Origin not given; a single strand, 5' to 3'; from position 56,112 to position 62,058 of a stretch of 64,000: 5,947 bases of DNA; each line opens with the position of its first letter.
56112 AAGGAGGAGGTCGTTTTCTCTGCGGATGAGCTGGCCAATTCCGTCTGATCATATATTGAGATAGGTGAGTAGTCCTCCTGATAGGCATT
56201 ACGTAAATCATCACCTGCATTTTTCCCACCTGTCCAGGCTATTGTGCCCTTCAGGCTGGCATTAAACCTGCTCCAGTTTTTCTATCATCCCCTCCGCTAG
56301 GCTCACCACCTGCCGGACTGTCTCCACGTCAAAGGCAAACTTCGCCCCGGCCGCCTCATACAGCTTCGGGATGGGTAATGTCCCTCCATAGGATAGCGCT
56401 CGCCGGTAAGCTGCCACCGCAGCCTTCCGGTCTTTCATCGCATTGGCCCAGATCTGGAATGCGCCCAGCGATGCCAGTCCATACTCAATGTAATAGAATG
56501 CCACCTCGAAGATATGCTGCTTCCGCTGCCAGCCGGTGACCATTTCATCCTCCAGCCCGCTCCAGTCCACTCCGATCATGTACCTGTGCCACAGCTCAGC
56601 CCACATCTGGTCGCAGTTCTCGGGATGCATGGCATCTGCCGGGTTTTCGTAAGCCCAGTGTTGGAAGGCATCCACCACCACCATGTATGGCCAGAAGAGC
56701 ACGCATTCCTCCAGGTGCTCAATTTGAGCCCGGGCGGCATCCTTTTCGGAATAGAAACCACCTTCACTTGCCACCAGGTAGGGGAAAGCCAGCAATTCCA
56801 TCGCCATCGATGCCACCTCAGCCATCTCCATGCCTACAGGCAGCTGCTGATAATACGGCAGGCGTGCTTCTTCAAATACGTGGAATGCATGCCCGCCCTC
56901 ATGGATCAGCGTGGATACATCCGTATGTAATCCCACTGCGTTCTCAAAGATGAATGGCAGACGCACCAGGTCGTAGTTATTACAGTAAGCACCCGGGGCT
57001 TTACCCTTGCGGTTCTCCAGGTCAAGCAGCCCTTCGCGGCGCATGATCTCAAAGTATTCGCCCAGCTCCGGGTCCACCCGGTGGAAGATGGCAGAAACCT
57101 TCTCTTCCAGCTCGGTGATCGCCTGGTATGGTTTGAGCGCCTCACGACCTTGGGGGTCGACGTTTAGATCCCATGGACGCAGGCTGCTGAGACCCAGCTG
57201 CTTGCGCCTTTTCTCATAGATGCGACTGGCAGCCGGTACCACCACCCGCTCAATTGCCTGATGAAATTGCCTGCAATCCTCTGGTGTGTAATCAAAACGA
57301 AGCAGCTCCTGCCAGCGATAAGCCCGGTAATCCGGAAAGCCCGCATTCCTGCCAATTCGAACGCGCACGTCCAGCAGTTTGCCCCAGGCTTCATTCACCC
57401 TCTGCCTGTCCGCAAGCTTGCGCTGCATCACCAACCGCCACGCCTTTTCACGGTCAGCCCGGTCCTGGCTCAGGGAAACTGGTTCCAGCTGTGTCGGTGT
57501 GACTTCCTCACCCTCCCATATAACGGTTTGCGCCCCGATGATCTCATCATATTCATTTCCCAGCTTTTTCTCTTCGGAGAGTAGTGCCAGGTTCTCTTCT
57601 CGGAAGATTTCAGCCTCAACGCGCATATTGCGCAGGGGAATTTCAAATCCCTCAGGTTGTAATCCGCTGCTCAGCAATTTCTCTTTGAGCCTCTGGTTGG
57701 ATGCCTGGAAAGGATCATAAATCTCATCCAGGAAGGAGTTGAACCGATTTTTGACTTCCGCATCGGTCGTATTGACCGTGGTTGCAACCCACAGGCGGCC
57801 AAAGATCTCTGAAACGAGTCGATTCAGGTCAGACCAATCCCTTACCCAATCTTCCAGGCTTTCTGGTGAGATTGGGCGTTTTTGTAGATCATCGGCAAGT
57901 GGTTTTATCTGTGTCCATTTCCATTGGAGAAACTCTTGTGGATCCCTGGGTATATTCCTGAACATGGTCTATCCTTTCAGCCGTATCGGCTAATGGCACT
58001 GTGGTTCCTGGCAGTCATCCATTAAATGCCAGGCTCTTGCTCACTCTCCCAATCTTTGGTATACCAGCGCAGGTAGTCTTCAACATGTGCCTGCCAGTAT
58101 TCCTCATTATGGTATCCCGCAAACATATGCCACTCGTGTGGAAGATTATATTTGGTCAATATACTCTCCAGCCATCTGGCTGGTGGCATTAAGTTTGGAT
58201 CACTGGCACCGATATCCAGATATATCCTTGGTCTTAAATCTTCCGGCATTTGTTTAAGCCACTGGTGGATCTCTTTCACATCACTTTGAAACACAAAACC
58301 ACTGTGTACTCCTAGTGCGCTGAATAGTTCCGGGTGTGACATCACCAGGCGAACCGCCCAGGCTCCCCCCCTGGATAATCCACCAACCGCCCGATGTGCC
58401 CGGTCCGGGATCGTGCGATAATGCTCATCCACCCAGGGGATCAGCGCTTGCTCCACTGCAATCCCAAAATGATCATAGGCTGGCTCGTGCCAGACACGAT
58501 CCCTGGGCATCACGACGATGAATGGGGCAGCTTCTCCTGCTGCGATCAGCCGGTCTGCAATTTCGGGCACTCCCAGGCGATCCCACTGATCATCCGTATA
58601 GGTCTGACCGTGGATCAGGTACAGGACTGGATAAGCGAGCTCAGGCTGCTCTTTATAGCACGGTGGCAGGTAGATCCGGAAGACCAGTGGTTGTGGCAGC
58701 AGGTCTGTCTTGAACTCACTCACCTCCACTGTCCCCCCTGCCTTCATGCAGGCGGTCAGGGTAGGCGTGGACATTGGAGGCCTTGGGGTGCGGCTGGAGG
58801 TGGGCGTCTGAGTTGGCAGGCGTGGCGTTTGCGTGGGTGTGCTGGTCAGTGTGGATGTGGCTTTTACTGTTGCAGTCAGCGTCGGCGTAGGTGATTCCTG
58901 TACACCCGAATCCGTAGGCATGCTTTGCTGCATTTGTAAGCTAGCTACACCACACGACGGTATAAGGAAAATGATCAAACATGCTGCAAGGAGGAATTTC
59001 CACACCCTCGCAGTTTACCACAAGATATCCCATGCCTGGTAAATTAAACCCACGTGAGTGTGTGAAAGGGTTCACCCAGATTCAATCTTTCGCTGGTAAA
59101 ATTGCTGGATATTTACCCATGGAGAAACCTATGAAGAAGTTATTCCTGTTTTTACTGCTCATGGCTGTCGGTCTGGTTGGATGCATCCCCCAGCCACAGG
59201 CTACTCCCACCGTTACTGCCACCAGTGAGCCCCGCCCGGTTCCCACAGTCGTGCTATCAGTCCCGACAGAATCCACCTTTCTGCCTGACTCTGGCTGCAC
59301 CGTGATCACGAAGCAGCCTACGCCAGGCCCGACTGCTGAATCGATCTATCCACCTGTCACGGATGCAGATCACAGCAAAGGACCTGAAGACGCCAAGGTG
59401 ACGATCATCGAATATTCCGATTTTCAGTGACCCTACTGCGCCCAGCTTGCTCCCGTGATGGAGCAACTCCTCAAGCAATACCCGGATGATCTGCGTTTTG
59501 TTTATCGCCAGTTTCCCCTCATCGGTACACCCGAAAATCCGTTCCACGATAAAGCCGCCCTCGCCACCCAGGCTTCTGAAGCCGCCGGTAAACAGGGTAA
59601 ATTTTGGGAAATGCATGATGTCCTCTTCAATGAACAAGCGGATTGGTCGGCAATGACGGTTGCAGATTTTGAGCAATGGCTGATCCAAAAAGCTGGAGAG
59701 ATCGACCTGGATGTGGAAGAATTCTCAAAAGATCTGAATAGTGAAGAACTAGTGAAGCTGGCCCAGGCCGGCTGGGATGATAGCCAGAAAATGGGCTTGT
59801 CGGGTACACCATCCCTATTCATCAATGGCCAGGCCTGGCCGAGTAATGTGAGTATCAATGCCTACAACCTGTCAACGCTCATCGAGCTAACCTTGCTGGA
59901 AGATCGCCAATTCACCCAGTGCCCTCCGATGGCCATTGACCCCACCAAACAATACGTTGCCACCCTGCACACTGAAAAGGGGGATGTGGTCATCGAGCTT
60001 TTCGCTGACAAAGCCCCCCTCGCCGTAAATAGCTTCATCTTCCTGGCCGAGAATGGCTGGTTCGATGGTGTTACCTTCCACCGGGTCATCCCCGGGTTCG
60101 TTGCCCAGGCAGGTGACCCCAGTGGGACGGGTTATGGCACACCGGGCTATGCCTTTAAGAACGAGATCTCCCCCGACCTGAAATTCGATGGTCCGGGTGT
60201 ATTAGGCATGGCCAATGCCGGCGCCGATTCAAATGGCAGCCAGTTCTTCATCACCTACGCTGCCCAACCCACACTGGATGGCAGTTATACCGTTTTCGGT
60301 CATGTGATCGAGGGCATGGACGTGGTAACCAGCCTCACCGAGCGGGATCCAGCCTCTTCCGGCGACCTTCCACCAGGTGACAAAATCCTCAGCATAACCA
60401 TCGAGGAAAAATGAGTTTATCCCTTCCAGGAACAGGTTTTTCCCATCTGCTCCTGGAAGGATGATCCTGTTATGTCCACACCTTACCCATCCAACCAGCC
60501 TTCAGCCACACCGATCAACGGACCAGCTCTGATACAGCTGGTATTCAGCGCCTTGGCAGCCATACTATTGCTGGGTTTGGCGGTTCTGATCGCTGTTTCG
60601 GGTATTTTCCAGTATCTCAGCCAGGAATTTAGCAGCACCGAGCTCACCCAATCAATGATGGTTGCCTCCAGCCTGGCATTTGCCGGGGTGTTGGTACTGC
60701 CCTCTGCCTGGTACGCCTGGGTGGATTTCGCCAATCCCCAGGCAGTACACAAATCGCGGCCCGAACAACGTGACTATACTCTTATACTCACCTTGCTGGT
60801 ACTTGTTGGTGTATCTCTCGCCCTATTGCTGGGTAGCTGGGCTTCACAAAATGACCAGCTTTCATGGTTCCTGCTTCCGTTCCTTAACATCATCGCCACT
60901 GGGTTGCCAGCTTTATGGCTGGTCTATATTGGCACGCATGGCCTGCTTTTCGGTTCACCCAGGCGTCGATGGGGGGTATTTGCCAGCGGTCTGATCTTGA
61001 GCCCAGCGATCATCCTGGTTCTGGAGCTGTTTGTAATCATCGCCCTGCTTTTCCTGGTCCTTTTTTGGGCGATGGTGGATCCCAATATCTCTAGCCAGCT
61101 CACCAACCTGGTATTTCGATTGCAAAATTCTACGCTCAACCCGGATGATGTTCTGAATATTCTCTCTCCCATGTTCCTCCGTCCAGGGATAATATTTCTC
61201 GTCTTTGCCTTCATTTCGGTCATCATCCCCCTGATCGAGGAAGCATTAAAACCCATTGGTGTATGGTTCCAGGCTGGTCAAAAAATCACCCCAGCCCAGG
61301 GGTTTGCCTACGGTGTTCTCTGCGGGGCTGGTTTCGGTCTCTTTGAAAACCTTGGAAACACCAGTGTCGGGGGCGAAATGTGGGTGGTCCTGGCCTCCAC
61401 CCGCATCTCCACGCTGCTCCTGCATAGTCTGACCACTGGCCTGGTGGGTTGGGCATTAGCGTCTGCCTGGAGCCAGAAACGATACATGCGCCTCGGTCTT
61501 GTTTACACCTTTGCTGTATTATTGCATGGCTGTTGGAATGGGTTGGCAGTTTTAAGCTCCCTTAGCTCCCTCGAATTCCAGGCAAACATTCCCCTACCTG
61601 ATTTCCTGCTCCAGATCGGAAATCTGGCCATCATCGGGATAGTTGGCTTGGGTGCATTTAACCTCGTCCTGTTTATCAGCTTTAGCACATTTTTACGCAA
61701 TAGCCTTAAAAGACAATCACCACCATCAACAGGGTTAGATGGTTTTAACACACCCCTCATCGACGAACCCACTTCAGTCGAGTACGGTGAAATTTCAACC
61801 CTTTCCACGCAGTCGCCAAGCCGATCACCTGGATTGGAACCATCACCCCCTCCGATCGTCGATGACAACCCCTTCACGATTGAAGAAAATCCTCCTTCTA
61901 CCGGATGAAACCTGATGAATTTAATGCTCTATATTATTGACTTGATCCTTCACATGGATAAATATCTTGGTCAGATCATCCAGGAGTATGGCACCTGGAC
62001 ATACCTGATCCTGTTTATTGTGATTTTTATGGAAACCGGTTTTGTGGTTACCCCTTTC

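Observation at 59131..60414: Candidate selenoprotein: TGA at the first Cys position of the CPYC motif of a DsbA-like/cyclophilin fusion lipoprotein, followed by a SECIS-like hairpin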

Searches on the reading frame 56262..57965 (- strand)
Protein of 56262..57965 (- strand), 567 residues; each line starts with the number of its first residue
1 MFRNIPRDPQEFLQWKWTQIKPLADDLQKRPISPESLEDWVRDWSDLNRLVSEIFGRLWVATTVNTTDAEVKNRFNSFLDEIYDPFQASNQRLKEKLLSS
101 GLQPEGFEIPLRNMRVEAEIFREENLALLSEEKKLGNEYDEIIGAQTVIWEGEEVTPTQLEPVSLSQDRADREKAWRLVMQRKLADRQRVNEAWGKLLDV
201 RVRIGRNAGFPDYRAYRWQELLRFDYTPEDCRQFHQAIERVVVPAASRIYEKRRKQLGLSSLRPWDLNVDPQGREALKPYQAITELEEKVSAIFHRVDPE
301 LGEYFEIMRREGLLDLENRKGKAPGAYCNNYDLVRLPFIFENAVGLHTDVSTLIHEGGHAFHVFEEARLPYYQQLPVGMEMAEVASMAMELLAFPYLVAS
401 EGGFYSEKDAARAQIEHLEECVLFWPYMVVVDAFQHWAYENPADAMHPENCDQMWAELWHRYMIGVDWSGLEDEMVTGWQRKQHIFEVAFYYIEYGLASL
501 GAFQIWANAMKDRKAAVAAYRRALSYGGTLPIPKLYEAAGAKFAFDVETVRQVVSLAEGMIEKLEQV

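Call 24: find_encoding_contigs(protein=window:56262-57965:-, flank=10000, max_places=6)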
Protein window:56262-57965:- (567 aa): no gene with exactly this product is on record in the collection.

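Call 37: search_protein_families(library=pfam, proteins=[window:56262-57965:-])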
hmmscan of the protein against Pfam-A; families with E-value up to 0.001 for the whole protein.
window:56262-57965:- (567 aa): 1 family
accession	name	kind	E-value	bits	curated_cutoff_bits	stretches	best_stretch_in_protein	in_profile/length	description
PF01432.26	Peptidase_M3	-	1.2e-41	143.9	27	1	166-544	5-446/457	Peptidase family M3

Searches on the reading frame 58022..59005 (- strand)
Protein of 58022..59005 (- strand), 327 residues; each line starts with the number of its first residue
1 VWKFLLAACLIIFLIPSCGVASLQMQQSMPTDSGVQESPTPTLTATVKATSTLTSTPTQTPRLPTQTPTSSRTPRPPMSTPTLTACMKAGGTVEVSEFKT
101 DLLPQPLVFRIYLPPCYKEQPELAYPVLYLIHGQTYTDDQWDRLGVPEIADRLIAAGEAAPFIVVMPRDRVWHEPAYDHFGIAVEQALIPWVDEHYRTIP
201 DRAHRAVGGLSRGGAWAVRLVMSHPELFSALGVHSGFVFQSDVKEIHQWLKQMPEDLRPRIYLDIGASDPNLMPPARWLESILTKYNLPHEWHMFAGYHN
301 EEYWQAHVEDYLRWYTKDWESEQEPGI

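Call 37: search_protein_families(library=pfam, proteins=[window:58022-59005:-])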
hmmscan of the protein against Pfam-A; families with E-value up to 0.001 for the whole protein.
window:58022-59005:- (327 aa): 1 family
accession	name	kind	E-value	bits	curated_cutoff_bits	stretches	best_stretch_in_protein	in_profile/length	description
PF00756.26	Esterase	-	2.1e-24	87.1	22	1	105-312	6-248/251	Putative esterase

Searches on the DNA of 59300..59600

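Call 45: search_rna_families(source=window, start=59300, end=59600, threshold=evalue, max_evalue=10)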
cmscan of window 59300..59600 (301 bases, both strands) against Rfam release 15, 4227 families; matches with E-value up to 10: 1.
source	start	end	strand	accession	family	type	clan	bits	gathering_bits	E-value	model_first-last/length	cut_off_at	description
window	59437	59487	-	RF02465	Ms_AS-5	Gene; sRNA;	-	12.5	46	9.5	1-45/45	no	Mycobacterium sRNA Ms_AS-5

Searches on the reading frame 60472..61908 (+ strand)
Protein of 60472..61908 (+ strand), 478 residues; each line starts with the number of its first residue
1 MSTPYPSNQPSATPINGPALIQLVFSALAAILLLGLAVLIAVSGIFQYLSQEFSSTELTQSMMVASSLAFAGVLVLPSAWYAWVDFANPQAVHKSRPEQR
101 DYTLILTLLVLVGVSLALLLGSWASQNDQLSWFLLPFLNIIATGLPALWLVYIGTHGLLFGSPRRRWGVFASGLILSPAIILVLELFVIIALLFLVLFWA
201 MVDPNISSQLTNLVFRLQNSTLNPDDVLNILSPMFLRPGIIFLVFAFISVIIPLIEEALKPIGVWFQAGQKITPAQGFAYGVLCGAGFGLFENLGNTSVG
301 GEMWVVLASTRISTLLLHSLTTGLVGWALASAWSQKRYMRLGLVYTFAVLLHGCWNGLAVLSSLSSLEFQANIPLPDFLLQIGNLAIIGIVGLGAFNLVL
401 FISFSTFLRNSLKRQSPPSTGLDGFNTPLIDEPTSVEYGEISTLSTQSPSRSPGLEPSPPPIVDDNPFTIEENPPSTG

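Call 37: search_protein_families(library=pfam, proteins=[window:60472-61908:+])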
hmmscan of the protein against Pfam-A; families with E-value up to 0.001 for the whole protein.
window:60472-61908:+ (478 aa): 1 family
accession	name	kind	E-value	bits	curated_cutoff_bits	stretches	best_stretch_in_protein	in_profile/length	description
PF13367.11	PrsW-protease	-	5.1e-13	49.4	23.5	1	243-363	41-178/196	PrsW family intramembrane metalloprotease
